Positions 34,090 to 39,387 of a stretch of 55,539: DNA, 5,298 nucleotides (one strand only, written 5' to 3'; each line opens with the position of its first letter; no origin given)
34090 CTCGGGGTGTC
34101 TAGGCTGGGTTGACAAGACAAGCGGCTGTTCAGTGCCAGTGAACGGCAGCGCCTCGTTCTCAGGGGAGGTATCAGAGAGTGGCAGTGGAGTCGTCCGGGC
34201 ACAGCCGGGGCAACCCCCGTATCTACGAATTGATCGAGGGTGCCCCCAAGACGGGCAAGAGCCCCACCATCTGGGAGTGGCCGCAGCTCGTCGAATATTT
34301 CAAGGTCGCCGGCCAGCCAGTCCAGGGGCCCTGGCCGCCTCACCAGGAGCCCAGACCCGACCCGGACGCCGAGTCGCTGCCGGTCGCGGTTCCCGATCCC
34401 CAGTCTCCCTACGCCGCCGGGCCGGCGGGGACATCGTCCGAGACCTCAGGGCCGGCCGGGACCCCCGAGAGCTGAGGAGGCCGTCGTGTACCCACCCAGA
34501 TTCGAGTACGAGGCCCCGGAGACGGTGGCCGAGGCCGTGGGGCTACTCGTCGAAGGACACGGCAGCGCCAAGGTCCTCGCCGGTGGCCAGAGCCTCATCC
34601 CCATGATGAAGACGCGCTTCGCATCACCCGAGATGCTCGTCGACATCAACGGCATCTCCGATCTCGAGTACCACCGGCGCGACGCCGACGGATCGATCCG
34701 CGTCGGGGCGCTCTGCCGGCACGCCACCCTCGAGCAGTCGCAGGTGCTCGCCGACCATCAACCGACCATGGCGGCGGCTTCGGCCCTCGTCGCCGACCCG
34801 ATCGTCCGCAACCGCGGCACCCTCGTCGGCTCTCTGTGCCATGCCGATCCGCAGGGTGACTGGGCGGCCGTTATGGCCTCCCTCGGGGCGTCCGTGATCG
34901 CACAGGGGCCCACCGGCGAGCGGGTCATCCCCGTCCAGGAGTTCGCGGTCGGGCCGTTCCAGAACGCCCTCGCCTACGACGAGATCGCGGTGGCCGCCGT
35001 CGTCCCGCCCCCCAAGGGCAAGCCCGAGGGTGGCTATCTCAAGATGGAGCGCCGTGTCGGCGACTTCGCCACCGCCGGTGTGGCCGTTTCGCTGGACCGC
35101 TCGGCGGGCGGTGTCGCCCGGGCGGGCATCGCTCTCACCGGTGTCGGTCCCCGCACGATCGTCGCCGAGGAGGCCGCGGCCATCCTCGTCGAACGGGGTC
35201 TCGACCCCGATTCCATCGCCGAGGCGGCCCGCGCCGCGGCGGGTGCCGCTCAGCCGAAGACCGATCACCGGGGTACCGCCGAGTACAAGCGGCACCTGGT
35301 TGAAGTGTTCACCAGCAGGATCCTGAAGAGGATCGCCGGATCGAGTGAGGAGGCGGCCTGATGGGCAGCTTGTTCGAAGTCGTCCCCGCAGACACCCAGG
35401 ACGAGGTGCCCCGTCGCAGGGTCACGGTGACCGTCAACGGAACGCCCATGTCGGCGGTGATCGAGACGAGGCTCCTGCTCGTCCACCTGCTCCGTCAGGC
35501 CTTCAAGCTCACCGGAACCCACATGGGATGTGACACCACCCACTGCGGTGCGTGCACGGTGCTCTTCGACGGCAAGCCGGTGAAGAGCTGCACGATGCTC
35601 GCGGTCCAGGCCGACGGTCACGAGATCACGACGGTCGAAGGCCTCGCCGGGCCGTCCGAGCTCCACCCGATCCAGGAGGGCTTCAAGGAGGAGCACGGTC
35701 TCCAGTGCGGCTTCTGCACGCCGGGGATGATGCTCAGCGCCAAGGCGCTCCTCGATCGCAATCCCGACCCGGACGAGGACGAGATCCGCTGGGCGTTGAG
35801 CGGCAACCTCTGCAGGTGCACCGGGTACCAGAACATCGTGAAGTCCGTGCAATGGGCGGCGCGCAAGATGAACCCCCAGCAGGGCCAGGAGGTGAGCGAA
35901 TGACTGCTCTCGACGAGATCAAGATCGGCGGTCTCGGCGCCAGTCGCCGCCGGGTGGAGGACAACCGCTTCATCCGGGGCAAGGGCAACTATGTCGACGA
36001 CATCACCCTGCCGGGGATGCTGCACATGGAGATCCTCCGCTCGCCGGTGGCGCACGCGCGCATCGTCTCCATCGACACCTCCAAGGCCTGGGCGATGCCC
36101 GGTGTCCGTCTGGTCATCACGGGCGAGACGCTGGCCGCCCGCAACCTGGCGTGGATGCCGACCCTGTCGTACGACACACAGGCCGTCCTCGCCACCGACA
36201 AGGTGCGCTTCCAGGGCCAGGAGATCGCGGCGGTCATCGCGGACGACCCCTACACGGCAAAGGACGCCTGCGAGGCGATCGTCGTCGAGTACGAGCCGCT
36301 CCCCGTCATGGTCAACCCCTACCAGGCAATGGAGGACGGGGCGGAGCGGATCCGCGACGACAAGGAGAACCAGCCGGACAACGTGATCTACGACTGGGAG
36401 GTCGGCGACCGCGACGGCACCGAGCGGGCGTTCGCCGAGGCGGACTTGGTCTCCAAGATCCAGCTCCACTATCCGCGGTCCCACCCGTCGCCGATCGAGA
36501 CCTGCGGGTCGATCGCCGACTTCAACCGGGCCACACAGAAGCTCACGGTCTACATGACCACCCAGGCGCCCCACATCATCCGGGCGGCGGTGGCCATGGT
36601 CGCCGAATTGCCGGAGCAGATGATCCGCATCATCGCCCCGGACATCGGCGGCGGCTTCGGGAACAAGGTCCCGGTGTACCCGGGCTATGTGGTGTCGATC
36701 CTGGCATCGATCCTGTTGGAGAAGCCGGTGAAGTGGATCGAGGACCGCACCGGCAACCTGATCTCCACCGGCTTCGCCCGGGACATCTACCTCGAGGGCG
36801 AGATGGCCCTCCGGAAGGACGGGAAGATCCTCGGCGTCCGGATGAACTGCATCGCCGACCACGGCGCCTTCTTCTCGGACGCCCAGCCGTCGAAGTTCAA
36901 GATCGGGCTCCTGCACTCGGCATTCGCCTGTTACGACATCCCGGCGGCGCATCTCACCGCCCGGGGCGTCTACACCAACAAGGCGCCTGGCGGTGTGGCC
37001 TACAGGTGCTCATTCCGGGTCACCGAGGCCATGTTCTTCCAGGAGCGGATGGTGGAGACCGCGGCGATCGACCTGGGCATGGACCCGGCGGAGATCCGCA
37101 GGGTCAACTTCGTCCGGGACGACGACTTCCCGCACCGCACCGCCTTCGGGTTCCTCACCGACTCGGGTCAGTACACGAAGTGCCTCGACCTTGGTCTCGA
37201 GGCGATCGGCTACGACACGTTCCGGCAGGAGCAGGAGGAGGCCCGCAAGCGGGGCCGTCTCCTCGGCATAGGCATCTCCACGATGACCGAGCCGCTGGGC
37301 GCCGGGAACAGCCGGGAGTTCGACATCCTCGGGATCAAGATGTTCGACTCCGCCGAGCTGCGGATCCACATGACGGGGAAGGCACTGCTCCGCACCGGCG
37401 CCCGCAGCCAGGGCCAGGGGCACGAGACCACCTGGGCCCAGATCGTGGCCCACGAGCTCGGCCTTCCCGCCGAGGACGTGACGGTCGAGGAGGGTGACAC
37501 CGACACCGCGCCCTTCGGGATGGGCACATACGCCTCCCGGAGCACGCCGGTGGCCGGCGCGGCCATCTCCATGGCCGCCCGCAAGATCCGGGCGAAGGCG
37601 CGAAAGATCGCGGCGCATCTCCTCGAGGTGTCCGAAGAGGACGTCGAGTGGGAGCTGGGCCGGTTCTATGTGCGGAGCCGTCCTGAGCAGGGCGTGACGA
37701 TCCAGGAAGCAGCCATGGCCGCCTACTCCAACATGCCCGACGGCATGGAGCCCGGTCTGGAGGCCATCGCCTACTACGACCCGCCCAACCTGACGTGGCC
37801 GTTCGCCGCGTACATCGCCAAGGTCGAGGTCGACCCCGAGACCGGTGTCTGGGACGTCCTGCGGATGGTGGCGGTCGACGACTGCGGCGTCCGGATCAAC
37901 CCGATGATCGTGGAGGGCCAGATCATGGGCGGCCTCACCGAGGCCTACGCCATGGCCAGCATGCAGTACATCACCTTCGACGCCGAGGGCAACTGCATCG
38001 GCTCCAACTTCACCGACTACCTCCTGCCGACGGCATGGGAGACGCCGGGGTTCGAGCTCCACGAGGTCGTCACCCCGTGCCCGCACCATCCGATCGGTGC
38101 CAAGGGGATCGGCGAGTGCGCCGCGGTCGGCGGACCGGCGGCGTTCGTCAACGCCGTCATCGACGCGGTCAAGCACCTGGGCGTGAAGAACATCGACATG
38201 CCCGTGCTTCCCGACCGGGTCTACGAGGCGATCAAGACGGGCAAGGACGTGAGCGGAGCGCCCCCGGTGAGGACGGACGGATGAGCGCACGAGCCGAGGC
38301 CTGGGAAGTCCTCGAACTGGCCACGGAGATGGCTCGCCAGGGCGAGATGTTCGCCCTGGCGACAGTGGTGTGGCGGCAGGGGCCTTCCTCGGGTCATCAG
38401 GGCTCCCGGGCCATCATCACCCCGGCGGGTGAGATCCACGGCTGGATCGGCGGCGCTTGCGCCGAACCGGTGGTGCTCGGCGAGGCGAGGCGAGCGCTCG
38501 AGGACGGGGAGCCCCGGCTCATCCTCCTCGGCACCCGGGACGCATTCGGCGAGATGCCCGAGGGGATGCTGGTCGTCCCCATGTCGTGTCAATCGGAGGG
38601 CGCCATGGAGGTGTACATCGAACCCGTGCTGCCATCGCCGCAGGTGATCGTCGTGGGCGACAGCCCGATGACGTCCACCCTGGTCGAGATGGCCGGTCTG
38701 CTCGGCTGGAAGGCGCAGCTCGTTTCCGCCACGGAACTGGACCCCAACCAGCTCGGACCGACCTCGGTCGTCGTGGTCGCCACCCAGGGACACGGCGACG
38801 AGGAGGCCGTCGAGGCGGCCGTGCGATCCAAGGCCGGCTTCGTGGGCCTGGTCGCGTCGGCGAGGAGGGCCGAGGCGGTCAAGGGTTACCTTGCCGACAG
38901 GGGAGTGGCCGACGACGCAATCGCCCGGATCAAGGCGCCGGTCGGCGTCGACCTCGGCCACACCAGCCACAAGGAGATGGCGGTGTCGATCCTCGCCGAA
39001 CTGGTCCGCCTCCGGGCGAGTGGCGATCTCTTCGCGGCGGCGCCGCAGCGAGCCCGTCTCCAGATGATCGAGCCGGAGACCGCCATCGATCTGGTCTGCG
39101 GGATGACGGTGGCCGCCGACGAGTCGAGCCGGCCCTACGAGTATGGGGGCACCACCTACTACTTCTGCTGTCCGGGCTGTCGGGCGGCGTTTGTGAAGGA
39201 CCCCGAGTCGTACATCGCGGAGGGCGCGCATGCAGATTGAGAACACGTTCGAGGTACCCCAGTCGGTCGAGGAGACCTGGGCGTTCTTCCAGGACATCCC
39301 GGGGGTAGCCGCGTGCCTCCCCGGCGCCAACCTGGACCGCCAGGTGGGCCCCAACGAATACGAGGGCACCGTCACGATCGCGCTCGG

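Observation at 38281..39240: XdhC-family chaperone fused to a YHS/TRASH Cys-rich metal-binding domain, translationally coupled to coxL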

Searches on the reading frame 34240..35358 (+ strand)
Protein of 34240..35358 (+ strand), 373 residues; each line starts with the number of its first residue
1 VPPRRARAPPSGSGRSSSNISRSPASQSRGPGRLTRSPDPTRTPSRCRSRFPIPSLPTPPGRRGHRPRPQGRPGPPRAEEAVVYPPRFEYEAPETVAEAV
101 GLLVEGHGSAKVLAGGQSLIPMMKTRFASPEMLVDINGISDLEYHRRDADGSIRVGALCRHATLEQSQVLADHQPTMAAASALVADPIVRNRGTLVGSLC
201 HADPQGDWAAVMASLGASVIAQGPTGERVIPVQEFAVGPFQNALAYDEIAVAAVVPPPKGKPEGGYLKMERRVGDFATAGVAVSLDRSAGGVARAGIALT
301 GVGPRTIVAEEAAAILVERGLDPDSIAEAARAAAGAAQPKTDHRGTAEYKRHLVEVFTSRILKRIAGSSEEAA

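Call 10: search_protein_families(library=pfam, proteins=[window:34240-35358:+], max_evalue=0.001)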
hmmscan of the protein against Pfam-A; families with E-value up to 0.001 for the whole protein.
window:34240-35358:+ (373 aa): 2 families
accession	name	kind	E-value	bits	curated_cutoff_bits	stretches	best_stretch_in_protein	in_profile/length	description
PF00941.27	FAD_binding_5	-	4.1e-43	147.6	27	1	87-257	2-169/170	FAD binding domain in molybdopterin dehydrogenase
PF03450.22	CO_deh_flav_C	-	3.9e-22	78.8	25.5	1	266-364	3-101/102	CO dehydrogenase flavoprotein C-terminal domain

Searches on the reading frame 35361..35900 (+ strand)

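Call 10: search_protein_families(library=pfam, proteins=[window:35361-35900:+], max_evalue=0.001)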
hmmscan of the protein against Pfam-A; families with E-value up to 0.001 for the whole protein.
window:35361-35900:+ (180 aa): 3 families
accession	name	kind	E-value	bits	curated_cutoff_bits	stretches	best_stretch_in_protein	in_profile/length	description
PF01799.25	Fer2_2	-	5.8e-34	116.5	30.3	1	91-164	1-75/75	[2Fe-2S] binding domain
PF13085.11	Fer2_3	-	7.2e-05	23.2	27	1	55-94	50-88/107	2Fe-2S iron-sulfur cluster binding domain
PF00111.32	Fer2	-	0.00022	21.5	21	1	23-77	1-55/77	2Fe-2S iron-sulfur cluster binding domain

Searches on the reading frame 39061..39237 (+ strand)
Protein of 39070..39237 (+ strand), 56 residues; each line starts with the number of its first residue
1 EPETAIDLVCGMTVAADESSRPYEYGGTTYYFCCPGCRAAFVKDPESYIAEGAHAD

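Call 6: search_protein_families(library=pfam, proteins=[window:39088-39237:+], max_evalue=1)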
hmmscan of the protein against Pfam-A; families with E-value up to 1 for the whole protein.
seq(50 aa): 6 families
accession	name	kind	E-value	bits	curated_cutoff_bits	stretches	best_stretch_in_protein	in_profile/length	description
PF04945.19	YHS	-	1.4e-14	54.2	30.3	1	2-43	4-44/47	YHS domain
PF24273.1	TRASH_HVO_1752_C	-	1.4e-07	31.9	27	1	3-38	6-39/47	HVO_1752, C-terminal TRASH domain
PF08394.17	Arc_trans_TRASH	-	0.00096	19.7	27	1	17-37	17-37/43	Archaeal TRASH domain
PF12156.14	ATPase-cat_bd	-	0.0014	19.7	27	1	4-34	5-34/86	Putative metal-binding domain of cation transport ATPase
PF06467.20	zf-FCS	-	0.0052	17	22.4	1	17-35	21-39/39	MYM-type Zinc finger with FCS sequence motif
PF24441.1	DUF7560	-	0.1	12.7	27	1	22-36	2-16/44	Family of unknown function (DUF7560)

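Call 31: search_solved_structures(query=window:39070-39237:+, max_evalue=10, show_alignments=4)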
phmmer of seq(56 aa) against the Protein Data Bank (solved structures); distinct sequences matched with E-value up to 10: 4.
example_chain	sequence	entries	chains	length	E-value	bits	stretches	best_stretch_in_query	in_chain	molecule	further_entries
2inp_A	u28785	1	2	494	0.026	18.4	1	19-50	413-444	Phenol hydroxylase component phN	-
3u52_A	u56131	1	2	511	0.028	18.3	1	19-50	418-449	Phenol hydroxylase component phN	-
2inn_A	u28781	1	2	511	0.028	18.3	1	19-50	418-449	Phenol hydroxylase component phN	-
1wyh_A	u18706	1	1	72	0.22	15.5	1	9-41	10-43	Skeletal muscle LIM-protein 2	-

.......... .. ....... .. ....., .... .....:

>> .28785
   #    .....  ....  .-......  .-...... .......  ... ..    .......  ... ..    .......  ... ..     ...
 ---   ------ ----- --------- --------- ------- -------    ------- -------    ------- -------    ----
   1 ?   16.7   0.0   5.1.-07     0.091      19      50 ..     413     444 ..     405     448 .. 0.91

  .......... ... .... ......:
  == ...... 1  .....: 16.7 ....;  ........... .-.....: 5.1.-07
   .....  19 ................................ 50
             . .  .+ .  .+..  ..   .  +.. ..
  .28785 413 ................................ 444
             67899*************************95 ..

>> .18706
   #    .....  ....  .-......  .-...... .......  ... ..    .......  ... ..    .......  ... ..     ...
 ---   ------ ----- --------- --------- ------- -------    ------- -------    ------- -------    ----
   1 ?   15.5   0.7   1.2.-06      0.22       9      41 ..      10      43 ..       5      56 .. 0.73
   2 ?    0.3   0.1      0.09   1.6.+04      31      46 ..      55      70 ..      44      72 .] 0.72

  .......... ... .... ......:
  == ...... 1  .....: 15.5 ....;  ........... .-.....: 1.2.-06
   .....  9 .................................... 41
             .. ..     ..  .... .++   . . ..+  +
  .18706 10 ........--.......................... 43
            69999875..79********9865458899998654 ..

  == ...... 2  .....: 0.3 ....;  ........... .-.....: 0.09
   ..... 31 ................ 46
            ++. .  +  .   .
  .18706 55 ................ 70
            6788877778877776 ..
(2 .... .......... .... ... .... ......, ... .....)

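Call 80: predict_structure(alignment_id=A2)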
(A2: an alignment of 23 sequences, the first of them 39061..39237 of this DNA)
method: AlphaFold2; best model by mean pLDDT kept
length: 59 residues; sequences in the alignment: 23
mean_pLDDT: 86.3   pTM: 0.69
mean pLDDT of the five models: 86.3, 86.2, 85.9, 84.5, 83.5
residues with pLDDT >= 90: 45; 70-90: 4; 50-70: 6; < 50: 4
segments of 3 or more residues with pLDDT < 50: none
pLDDT, mean of each block of 10 residues (from residue 1): 72 94 94 96 95 66
secondary structure, 60 per line:
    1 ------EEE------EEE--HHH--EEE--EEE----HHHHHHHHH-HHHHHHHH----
elements in order: E7-9 E16-18 E26-28 E31-33 H38-46 H48-55

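Call 83: fold_search(model_id=the predicted structure, library=pdb)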
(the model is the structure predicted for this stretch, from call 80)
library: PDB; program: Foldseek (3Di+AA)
matches with E <= 10: 170; with E <= 0.001: 0
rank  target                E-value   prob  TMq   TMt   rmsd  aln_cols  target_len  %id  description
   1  3n1z_A                1.8e-01  0.98  0.46  0.06   0.6        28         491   39  X-ray Crystal Structure of Toluene/o-Xylene Monooxygenase Hydroxylase T201S Mutant (released 2010-10-13)
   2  3rnf_A                1.8e-01  0.96  0.60  0.08   5.3        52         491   25  Structure of the Toluene/o-Xylene Monooxygenase Hydroxylase T201S/V271A Double Mutant (released 2011-08-17)
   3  3rnc_A                1.9e-01  0.96  0.60  0.08   5.1        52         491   27  Structure of the Toluene/o-Xylene Monooxygenase Hydroxylase T201S/I100A Double Mutant (released 2011-08-17)
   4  3rnb_A                2.2e-01  0.98  0.46  0.06   0.6        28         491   39  Structure of the Toluene/o-Xylene Monooxygenase Hydroxylase T201S/F176W Double Mutant (released 2011-08-17)
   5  2inn_A                2.2e-01  0.98  0.64  0.09   3.8        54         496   30  Structure of the Phenol Hydroxyalse-Regulatory Protein Complex (released 2007-01-16)
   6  2inp_A                2.2e-01  0.96  0.62  0.08   4.5        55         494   29  Structure of the Phenol Hydroxylase-Regulatory Protein Complex (released 2007-01-16)
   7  3n20_A                2.2e-01  0.93  0.59  0.08   5.4        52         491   25  X-ray Crystal Structure of Toluene/o-Xylene Monooxygenase Hydroxylase T201V Mutant (released 2010-10-13)
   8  3n1x_A                2.5e-01  0.97  0.46  0.06   0.6        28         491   39  X-ray Crystal Structure of Toluene/o-Xylene Monooxygenase Hydroxylase T201C Mutant (released 2010-10-13)
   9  3rn9_A                2.5e-01  0.97  0.46  0.06   0.6        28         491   39  Structure of the Toluene/o-Xylene Monooxygenase Hydroxylase T201S/L272E Double Mutant (released 2011-08-17)
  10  7tc7_D                2.5e-01  0.94  0.60  0.08   4.1        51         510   25  Cryo-EM structure of methane monooxygenase hydroxylase (by quantifoil) (released 2023-01-25)
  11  3rne_A                2.7e-01  0.97  0.46  0.06   0.6        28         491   39  Structure of the Toluene/o-Xylene Monooxygenase Hydroxylase T201S/I276E Double Mutant (released 2011-08-17)
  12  3n1y_A                2.8e-01  0.97  0.46  0.06   0.6        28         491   39  X-ray Crystal Structure of Toluene/o-Xylene Monooxygenase Hydroxylase T201G Mutant (released 2010-10-13)
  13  3rng_A                3.3e-01  0.96  0.47  0.06   0.9        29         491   38  Structure of the Toluene/o-Xylene Monooxygenase Hydroxylase T201S/W167E Double Mutant (released 2011-08-17)
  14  3rna_A                3.3e-01  0.90  0.59  0.08   5.5        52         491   27  Structure of the Toluene/o-Xylene Monooxygenase Hydroxylase T201S/I100W Double Mutant (released 2011-08-17)
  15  2das_MODEL_1_A        3.3e-01  0.41  0.41  0.39   6.1        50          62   22  Solution structure of TRASH domain of zinc finger MYM-type protein 5 (released 2006-06-14)
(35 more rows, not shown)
